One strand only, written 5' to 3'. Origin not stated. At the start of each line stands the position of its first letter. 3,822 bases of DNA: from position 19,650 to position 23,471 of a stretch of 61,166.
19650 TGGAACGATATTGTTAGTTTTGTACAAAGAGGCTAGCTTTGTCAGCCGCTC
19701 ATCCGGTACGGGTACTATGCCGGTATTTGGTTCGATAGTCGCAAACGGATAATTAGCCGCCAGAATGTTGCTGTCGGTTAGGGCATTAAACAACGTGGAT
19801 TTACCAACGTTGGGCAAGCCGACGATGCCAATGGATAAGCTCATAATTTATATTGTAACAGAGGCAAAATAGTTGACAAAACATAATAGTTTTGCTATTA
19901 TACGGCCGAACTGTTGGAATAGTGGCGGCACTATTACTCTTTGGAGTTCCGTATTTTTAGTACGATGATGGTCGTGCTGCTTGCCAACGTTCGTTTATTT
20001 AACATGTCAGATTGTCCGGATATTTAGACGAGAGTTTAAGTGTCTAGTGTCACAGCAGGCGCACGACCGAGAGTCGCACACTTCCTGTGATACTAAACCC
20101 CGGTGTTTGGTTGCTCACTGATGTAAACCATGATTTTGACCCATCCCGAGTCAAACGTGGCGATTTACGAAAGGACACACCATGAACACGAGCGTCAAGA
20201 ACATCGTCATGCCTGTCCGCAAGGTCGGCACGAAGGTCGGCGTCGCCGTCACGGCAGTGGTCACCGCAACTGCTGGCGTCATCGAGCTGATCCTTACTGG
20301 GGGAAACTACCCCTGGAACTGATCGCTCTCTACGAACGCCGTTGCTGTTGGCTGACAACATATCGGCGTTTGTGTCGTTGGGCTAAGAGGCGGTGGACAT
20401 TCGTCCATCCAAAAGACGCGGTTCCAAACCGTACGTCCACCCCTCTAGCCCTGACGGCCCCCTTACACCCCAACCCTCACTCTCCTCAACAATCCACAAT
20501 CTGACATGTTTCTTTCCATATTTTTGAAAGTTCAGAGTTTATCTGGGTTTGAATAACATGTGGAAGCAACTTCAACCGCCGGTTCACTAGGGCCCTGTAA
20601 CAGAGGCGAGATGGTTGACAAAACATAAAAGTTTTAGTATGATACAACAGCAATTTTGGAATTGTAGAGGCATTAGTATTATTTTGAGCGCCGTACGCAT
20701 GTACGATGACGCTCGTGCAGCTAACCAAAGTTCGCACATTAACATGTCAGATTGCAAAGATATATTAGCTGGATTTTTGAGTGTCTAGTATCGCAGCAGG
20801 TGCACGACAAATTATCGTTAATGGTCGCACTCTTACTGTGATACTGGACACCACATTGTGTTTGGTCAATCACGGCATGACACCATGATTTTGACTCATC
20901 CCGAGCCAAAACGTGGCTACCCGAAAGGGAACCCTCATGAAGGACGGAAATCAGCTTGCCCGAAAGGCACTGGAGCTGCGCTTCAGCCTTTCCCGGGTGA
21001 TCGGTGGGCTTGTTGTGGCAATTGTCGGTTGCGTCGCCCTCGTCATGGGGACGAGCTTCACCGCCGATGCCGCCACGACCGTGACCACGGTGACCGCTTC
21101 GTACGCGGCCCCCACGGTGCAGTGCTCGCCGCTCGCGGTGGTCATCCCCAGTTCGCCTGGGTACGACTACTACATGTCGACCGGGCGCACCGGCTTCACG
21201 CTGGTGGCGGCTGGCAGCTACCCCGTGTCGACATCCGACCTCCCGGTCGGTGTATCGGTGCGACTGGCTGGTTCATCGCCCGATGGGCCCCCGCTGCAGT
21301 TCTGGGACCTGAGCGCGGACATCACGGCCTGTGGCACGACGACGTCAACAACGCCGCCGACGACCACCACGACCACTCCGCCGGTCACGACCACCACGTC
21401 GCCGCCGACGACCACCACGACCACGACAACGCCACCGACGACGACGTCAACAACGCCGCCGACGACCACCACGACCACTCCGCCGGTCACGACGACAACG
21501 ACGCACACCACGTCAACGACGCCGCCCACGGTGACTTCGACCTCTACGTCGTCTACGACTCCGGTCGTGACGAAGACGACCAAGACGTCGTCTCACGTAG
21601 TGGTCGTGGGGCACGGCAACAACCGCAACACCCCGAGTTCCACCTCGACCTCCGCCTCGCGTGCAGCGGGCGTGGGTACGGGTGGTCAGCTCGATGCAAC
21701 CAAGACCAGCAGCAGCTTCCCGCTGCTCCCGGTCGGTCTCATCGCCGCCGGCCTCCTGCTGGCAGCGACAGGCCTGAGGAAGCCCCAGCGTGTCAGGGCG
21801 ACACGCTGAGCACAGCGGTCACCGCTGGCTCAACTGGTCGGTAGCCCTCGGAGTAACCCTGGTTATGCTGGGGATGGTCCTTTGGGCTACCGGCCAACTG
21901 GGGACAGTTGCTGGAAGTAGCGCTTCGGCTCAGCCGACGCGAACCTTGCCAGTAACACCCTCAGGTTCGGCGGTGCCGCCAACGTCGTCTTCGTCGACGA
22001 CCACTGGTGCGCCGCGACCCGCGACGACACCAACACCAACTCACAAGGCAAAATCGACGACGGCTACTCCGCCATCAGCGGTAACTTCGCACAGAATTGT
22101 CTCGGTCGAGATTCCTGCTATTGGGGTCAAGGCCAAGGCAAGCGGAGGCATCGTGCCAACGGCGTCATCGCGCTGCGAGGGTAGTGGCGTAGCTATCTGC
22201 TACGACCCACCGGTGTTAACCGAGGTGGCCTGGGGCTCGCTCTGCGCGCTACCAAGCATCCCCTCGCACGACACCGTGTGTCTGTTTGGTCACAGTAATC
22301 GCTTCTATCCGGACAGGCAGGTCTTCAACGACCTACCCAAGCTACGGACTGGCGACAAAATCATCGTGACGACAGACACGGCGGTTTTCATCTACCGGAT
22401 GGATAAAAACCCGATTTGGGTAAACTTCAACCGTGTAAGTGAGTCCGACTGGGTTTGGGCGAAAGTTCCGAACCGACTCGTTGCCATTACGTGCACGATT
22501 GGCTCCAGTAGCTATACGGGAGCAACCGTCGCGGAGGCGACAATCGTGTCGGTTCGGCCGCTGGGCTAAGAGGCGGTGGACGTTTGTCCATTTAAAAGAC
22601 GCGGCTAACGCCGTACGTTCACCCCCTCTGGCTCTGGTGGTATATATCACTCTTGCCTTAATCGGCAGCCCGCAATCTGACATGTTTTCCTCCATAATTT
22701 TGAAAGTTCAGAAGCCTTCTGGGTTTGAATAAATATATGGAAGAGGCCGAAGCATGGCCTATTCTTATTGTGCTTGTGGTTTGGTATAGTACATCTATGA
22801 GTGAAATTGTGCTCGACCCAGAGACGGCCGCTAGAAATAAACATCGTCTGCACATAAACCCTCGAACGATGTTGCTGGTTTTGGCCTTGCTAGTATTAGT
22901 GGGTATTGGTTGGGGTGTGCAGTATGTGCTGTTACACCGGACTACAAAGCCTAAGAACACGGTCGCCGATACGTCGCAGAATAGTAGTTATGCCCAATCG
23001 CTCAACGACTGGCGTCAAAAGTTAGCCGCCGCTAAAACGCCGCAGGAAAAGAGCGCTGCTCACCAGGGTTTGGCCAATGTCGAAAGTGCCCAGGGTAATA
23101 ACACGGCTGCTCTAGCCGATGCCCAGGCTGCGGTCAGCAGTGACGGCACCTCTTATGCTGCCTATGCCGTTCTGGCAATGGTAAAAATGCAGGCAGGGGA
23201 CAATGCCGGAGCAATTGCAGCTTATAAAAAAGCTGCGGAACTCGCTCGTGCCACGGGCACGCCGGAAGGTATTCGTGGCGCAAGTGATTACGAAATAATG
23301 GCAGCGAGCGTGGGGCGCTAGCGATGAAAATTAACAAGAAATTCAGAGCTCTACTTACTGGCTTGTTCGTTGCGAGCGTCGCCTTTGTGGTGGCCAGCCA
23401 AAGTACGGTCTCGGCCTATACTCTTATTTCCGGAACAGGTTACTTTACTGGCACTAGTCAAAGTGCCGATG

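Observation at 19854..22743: Two tandem plug-in cassettes: the same promoter, 5'UTR, RBS and 3' module wrapped around unrelated GC-rich payloads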

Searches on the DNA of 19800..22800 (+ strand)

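Call 53: search_rna_families(source=window, start=19800, end=22800, threshold=evalue, max_evalue=5)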
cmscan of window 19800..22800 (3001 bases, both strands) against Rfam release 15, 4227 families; matches with E-value up to 5: 0.
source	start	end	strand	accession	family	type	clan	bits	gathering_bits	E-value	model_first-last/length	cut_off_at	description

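Call 91: search_dna_similar(query=window:19854-20566:+, collection=plasmids, mode=distant, max_rows=5)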
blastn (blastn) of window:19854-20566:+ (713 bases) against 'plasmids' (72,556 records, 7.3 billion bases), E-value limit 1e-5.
No match.

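Call 92: search_dna_similar(query=window:19854-20566:+, collection=phages, mode=distant, max_rows=5)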
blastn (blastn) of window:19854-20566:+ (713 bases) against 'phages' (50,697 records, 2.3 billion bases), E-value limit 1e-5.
No match.

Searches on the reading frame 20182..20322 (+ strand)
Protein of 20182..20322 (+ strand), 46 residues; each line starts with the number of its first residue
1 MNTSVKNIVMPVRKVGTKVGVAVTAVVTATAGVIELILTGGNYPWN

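Call 8: search_protein_families(library=pfam, proteins=[window:20182-20322:+], max_evalue=0.01)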
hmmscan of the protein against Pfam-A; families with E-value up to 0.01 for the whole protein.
window:20182-20322:+ (46 aa): 0 families

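Call 9: search_protein_families(library=ncbifam, proteins=[window:20182-20322:+], max_evalue=0.01)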
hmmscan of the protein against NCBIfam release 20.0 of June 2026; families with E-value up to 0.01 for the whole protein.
window:20182-20322:+ (46 aa): 0 families

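Call 56: find_encoding_contigs(protein=window:20182-20322:+, flank=6000, max_places=10)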
Protein window:20182-20322:+ (46 aa): 4 contigs read that carry it; 4 places shown.
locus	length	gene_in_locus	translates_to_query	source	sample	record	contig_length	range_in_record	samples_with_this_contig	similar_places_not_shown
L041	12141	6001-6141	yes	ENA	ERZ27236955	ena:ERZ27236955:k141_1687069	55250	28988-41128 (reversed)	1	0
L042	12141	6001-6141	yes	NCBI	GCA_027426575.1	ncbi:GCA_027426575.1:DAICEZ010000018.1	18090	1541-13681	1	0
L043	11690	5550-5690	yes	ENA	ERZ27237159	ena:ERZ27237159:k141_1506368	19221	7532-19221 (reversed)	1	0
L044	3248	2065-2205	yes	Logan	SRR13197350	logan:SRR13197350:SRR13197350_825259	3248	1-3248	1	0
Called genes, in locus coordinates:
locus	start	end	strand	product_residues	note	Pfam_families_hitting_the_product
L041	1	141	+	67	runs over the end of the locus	PF01084:Ribosomal_S18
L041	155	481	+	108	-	-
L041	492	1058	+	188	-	PF08207:EFP_N, PF01132:EFP, PF09285:Elong-fact-P_C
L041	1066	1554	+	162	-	PF01467:CTP_transf_like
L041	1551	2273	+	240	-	PF01479:S4, PF01728:FtsJ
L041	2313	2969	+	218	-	PF00156:Pribosyltran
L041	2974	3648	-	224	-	PF00027:cNMP_binding, PF13545:HTH_Crp_2, PF00325:Crp (weak)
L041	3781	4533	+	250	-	PF14470:bPH_3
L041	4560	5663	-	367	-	PF01926:MMR_HSR1, PF02421:FeoB_N, PF06071:YchF-GTPase_C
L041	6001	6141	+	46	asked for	-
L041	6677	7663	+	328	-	-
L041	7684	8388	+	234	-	PF04203:Sortase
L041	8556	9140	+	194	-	-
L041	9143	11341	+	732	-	-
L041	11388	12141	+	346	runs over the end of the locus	PF11104:PilM_2, PF14450:FtsA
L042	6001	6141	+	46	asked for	-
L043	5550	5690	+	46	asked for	-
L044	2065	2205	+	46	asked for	-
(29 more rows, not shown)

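Call 94: search_protein_representatives(protein=window:20182-20322:+)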
Query: 46 residues. Proteins with E-value up to 0.001 (for the whole library): 2; up to 1e-10: 1; up to 1e-30: 0. The best 2 are listed.
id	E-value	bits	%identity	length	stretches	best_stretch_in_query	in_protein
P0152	3.4e-21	88.4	100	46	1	1-46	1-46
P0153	1.8e-07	46.2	29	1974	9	10-42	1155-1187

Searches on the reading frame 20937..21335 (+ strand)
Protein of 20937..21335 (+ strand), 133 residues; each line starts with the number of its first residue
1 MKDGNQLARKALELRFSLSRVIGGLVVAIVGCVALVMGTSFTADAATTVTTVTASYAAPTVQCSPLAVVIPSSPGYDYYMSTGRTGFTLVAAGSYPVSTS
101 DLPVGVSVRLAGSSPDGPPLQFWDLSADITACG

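Call 55: find_homologous_proteins(query=window:20937-21335:+, max_evalue=0.01)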
Query window:20937-21335:+: 217 candidates shared short words with the query, none scored E <= 0.01.

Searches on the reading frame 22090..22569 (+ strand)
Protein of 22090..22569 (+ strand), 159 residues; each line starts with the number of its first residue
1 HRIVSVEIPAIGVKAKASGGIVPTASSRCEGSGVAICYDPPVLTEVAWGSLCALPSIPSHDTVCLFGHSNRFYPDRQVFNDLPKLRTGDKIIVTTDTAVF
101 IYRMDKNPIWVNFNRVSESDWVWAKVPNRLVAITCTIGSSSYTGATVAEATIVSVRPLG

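Call 93: search_dna_similar(query=window:22090-22569:+, collection=plasmids, mode=protein, max_rows=10)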
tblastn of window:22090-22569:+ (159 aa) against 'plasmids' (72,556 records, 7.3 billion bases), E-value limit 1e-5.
No match.

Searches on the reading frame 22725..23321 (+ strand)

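Call 8: search_protein_families(library=pfam, proteins=[window:22725-23321:+], max_evalue=0.01)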
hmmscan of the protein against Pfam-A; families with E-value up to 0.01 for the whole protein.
window:22725-23321:+ (198 aa): 7 families
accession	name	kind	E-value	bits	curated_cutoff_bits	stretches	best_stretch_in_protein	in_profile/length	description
PF07719.23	TPR_2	-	0.00021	21.6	27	0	146-174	3-31/34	Tetratricopeptide repeat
PF13424.12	TPR_12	-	0.00025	21.6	30.1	0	146-182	5-41/77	Tetratricopeptide repeat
PF13428.12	TPR_14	-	0.00082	20.3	23.5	0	111-151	2-42/44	Tetratricopeptide repeat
PF13432.12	TPR_16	-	0.0011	19.8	32.7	1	116-173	3-60/65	Tetratricopeptide repeat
PF13374.12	TPR_10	-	0.0018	18.7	27.5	0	116-137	8-29/42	Tetratricopeptide repeat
PF13181.12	TPR_8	-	0.003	18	25.7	1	145-176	2-33/34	Tetratricopeptide repeat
PF00515.34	TPR_1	-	0.0033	17.6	27.8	0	145-174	2-31/34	Tetratricopeptide repeat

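Call 9: search_protein_families(library=ncbifam, proteins=[window:22725-23321:+], max_evalue=0.01)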
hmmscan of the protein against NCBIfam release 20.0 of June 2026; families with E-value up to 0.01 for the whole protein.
window:22725-23321:+ (198 aa): 4 families
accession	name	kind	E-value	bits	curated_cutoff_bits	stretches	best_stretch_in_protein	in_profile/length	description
TIGR02521.1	type_IV_pilW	equivalog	0.00031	20.3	154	1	104-178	25-99/234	type IV pilus biogenesis/stability protein PilW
NF040959.1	MamA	equivalog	0.00077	19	200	1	89-174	121-203/204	magnetosome protein MamA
TIGR02917.1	PEP_TPR_lipo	equivalog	0.0025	15.7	312.2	1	99-175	147-224/899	XrtA/PEP-CTERM system TPR-repeat protein PrsT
NF042931.1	SAG1386_EF1546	equivalog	0.003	17.6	80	1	37-166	19-125/158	SAG1386/EF1546 family surface-associated protein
